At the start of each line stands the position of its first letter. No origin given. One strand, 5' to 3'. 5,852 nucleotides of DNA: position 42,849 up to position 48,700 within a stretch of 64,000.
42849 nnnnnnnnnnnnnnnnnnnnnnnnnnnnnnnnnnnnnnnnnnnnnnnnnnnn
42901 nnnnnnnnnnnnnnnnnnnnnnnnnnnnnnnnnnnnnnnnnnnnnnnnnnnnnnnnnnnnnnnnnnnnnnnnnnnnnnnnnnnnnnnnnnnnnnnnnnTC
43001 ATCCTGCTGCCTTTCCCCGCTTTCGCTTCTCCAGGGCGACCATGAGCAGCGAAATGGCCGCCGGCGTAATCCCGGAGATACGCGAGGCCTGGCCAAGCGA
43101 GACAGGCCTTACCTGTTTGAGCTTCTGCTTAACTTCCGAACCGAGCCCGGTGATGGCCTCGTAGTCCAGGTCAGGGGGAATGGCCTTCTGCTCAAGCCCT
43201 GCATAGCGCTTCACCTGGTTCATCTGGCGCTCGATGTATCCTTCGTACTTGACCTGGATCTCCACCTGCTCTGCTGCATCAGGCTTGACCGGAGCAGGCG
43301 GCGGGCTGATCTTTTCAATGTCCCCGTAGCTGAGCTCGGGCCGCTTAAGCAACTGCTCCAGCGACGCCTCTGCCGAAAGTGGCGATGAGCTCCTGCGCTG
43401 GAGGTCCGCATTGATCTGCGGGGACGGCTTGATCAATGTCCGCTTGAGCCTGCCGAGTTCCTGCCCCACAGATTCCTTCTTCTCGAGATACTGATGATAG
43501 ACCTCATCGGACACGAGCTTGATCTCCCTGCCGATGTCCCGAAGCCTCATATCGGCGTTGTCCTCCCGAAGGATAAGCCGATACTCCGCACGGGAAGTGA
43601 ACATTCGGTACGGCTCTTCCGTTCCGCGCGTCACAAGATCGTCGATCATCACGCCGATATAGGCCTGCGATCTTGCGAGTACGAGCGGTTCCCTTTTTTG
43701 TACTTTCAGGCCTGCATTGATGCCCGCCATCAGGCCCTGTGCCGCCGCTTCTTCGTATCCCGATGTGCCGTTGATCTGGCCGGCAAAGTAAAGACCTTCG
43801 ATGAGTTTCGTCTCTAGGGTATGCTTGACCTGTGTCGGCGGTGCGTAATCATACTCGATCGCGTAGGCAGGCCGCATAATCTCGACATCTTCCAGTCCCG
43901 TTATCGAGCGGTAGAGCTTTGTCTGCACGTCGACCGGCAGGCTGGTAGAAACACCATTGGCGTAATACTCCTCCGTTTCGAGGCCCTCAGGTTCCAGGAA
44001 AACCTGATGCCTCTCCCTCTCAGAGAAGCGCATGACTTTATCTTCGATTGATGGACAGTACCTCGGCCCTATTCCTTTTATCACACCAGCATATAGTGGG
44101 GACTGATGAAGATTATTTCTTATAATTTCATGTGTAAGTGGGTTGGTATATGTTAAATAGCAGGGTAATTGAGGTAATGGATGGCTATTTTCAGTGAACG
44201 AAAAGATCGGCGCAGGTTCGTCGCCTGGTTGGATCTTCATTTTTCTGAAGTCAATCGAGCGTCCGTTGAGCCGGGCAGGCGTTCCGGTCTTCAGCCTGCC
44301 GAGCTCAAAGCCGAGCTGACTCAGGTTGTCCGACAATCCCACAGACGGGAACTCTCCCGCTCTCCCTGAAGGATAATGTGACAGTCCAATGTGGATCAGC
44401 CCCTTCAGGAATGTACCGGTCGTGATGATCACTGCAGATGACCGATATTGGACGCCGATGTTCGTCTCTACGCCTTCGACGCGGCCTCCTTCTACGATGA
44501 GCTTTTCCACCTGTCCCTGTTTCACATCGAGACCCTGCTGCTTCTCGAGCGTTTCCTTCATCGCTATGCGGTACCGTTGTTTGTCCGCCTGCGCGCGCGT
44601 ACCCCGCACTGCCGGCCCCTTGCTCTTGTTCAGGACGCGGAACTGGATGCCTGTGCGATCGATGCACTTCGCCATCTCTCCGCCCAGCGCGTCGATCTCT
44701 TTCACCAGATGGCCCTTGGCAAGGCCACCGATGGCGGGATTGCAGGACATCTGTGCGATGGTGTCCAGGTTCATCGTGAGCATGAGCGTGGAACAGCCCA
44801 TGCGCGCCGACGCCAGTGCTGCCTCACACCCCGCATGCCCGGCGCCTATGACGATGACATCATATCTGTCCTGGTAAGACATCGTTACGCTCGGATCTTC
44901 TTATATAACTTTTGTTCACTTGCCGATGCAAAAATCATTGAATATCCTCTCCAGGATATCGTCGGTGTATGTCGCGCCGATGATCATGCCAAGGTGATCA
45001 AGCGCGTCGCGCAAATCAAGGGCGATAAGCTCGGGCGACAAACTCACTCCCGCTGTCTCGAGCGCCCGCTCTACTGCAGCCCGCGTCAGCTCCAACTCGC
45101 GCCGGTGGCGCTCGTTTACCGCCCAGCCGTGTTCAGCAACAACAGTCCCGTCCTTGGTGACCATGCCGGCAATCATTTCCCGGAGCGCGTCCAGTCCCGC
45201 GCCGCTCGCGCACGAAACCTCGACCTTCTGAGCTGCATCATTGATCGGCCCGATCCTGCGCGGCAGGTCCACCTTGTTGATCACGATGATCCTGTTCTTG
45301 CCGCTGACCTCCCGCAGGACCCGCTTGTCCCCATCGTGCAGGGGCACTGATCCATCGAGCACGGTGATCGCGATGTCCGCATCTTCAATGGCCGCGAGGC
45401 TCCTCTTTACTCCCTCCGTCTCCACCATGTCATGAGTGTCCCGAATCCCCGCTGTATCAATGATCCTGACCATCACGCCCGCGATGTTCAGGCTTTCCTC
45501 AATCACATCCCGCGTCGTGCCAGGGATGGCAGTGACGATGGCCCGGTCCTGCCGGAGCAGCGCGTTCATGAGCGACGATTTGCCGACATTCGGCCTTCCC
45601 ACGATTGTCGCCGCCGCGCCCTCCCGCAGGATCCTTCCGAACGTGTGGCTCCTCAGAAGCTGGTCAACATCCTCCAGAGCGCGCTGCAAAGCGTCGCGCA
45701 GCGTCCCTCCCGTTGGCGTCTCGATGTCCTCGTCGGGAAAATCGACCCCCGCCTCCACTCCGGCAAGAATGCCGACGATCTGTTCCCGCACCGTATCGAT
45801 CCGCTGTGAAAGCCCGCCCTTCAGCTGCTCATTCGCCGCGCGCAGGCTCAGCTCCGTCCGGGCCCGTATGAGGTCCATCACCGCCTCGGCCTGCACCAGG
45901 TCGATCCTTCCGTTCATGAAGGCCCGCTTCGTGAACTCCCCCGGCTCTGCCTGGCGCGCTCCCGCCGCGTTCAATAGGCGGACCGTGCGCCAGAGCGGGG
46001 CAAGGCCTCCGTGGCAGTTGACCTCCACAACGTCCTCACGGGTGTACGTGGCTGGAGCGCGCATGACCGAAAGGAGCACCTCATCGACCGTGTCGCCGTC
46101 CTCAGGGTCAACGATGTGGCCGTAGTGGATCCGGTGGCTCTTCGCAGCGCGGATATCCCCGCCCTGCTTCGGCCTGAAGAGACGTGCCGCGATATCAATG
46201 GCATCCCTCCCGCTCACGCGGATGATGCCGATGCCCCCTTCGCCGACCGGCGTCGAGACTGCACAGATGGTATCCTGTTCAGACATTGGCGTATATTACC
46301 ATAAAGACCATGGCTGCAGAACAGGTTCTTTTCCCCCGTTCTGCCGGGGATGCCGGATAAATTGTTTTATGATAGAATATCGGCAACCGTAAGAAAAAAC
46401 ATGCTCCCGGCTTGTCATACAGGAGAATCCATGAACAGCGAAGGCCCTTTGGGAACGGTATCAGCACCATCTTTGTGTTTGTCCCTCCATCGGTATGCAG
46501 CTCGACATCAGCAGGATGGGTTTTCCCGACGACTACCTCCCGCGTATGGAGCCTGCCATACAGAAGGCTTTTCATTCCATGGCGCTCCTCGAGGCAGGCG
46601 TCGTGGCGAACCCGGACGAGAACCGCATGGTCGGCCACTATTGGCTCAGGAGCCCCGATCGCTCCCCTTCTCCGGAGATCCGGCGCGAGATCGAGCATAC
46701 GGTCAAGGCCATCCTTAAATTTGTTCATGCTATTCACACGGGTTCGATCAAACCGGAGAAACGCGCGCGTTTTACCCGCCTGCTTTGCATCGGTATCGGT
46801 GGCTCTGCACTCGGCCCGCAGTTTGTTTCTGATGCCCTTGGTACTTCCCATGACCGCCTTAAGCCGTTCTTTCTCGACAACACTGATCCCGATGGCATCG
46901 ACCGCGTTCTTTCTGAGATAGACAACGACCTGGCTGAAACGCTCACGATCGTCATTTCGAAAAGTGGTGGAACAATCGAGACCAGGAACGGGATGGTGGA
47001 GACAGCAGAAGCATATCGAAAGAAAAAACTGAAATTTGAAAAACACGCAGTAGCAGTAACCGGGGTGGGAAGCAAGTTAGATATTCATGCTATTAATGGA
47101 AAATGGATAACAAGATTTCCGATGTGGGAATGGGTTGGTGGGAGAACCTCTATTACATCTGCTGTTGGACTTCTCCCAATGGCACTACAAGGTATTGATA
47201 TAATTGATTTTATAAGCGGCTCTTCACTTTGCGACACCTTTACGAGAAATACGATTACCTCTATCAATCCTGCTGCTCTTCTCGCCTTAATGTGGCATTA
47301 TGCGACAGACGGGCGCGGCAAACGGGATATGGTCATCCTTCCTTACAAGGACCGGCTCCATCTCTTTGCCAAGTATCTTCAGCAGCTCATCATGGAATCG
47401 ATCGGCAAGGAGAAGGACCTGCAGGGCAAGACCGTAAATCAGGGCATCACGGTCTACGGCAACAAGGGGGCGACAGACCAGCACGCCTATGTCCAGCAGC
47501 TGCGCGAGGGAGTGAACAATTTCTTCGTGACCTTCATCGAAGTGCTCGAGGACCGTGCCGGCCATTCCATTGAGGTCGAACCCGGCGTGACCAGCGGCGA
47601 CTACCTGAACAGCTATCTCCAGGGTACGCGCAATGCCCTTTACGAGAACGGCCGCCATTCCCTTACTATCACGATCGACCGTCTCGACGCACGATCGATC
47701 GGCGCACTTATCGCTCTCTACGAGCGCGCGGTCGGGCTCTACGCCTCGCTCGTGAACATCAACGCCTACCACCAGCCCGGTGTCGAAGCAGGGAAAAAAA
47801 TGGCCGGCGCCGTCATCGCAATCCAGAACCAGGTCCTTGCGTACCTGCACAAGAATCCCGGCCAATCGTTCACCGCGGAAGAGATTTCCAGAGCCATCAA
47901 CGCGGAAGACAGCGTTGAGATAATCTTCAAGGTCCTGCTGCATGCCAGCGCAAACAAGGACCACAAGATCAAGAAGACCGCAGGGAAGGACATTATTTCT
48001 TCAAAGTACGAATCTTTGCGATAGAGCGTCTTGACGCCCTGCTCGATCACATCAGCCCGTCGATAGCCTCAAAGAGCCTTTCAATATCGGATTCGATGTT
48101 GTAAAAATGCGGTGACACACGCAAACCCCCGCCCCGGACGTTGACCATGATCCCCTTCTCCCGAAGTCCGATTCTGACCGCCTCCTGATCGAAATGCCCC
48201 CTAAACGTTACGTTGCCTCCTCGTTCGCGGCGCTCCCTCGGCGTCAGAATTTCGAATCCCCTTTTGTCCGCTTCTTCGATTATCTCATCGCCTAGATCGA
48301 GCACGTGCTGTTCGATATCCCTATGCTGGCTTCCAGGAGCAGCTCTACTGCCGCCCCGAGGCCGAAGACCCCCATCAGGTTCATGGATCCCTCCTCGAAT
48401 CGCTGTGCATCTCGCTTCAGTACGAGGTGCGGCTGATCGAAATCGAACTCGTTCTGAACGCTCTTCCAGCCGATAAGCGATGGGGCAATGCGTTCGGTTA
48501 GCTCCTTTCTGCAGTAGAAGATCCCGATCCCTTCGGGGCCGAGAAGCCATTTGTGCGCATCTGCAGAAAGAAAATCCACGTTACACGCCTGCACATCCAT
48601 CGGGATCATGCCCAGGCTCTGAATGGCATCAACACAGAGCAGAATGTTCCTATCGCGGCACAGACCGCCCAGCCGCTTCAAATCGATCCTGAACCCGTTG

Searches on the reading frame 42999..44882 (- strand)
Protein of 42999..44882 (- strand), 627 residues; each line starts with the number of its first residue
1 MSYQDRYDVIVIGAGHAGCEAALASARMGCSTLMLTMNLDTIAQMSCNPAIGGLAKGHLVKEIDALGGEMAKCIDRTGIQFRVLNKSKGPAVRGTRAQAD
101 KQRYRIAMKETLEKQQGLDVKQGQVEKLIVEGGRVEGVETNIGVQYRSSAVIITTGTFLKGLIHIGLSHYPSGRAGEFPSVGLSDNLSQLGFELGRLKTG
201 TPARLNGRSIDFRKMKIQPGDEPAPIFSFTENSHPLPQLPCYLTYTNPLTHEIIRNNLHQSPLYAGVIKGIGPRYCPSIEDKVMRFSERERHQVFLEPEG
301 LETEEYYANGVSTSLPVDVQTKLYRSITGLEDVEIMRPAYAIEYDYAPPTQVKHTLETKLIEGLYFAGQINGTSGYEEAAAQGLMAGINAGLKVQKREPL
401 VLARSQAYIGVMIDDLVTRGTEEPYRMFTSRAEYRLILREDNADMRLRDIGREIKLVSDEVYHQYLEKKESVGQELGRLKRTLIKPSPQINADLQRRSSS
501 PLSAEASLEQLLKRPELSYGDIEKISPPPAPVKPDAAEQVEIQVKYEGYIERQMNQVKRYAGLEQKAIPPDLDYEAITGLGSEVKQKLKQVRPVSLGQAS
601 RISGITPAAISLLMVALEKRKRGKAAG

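Call 8: search_protein_families(library=pfam, proteins=[window:42999-44882:-], max_evalue=0.01)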
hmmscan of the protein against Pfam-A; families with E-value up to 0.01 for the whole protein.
window:42999-44882:- (627 aa): 10 families
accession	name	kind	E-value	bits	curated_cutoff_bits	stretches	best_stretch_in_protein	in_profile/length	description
PF01134.28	GIDA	-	4e-175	583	22.1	1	8-397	1-390/391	Glucose inhibited division protein A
PF21680.2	GIDA_C_1st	-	3e-25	89.2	24.7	1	459-554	1-96/96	tRNA modifying enzyme MnmG/GidA C-terminal helical domain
PF13932.14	SAM_GIDA_C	-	2.7e-24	85.2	27.1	1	559-614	2-57/57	tRNA modifying enzyme MnmG/GidA C-terminal helical bundle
PF12831.13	FAD_oxidored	-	7.1e-07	29.3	27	1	8-145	1-134/416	FAD dependent oxidoreductase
PF01266.30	DAO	-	1.3e-05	25.3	27.9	0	97-163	144-209/353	FAD dependent oxidoreductase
PF07992.20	Pyr_redox_2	-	0.00012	22.1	26.1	1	7-156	1-108/291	Pyridine nucleotide-disulphide oxidoreductase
PF00890.30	FAD_binding_2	-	0.00055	19.7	20.4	1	8-35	1-28/414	FAD binding domain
PF13738.12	Pyr_redox_3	-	0.0017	18.1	30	0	7-39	165-197/305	Pyridine nucleotide-disulphide oxidoreductase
PF01262.27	AlaDh_PNT_C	-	0.0029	17.5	23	1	8-45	30-67/214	Alanine dehydrogenase/PNT, C-terminal domain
PF00899.27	ThiF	-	0.009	15.6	28.1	0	7-35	21-49/238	ThiF family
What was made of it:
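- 42999..44882 (-): mnmG (gidA). Pfam GIDA E 4e-175 (call 8).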

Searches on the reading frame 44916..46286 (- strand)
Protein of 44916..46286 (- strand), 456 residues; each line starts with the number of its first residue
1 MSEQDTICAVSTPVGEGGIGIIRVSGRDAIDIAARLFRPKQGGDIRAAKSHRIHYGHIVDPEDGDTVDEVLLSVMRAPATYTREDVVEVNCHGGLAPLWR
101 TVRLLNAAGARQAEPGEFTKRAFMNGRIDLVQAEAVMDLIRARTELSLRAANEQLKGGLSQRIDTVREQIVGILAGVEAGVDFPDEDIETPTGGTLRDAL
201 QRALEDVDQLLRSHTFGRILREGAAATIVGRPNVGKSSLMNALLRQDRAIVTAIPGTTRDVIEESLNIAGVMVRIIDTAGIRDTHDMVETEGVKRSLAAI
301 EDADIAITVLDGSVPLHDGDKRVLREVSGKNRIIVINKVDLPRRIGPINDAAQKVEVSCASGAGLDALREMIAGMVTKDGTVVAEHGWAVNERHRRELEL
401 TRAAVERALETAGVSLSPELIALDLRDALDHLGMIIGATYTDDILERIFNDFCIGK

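Call 8: search_protein_families(library=pfam, proteins=[window:44916-46286:-], max_evalue=0.01)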
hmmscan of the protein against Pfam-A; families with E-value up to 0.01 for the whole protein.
window:44916-46286:- (456 aa): 8 families
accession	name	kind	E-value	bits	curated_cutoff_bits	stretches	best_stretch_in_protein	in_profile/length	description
PF12631.12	MnmE_helical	-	7.8e-54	183.4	40.1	1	130-453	1-211/211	MnmE helical domain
PF10396.14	TrmE_N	-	3.8e-42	143.6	29.8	1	6-127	1-117/117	GTP-binding protein TrmE N-terminus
PF01926.29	MMR_HSR1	-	3.7e-26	91.9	21.9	1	227-338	3-113/113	50S ribosome-binding GTPase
PF02421.24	FeoB_N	-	3.9e-11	43.1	27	1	227-314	4-90/156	Ferrous iron transport protein B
PF00350.29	Dynamin_N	-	1.4e-05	25.6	27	0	228-259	3-34/168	Dynamin family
PF04548.22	AIG1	-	0.00017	21.4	27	1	228-326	5-106/212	AIG1 family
PF00009.33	GTP_EFTU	-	0.00068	19.7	26.5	0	256-344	54-135/188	Elongation factor Tu GTP binding domain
PF03193.22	RsgA_GTPase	-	0.00089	19.6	30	0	224-256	107-139/174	RsgA GTPase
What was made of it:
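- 44916..46286 (-): mnmE (trmE). Pfam TrmE_N / MnmE_helical / MMR_HSR1 (call 8).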

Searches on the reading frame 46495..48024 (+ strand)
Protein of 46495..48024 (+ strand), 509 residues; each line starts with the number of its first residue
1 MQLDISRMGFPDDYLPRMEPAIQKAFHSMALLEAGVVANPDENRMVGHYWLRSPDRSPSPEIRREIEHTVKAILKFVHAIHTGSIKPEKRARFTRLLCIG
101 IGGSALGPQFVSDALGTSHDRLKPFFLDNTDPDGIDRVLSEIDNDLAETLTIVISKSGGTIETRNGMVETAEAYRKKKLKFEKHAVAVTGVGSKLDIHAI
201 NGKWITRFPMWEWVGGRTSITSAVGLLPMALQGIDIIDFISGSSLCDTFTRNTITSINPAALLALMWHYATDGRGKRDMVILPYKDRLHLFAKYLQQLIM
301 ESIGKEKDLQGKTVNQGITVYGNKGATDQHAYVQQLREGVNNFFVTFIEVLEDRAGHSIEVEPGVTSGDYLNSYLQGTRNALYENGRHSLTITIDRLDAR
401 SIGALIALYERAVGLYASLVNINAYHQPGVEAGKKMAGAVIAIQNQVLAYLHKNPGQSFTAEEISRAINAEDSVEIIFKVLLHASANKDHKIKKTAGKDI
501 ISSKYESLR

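Call 56: search_protein_families(library=pfam, proteins=[window:46495-48024:+], max_evalue=0.00001)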
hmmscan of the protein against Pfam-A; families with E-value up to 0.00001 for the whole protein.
window:46495-48024:+ (509 aa): 1 family
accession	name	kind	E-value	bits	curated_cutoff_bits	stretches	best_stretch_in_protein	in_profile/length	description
PF00342.24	PGI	-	1.6e-61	208.9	22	2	35-353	34-358/486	Phosphoglucose isomerase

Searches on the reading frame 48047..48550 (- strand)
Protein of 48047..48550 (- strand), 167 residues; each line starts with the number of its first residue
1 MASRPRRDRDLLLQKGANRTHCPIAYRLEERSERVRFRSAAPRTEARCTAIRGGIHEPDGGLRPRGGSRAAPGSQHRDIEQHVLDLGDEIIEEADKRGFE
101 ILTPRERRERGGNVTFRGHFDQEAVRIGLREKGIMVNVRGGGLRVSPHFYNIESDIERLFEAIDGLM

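Call 56: search_protein_families(library=pfam, proteins=[window:48047-48550:-], max_evalue=0.00001)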
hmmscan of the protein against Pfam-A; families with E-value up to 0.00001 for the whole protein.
window:48047-48550:- (167 aa): 1 family
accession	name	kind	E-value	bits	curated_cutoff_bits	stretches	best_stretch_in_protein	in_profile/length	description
PF22580.2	KYNU_C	-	1.4e-07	31.8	27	1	86-162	8-89/90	Kynureninase C-terminal domain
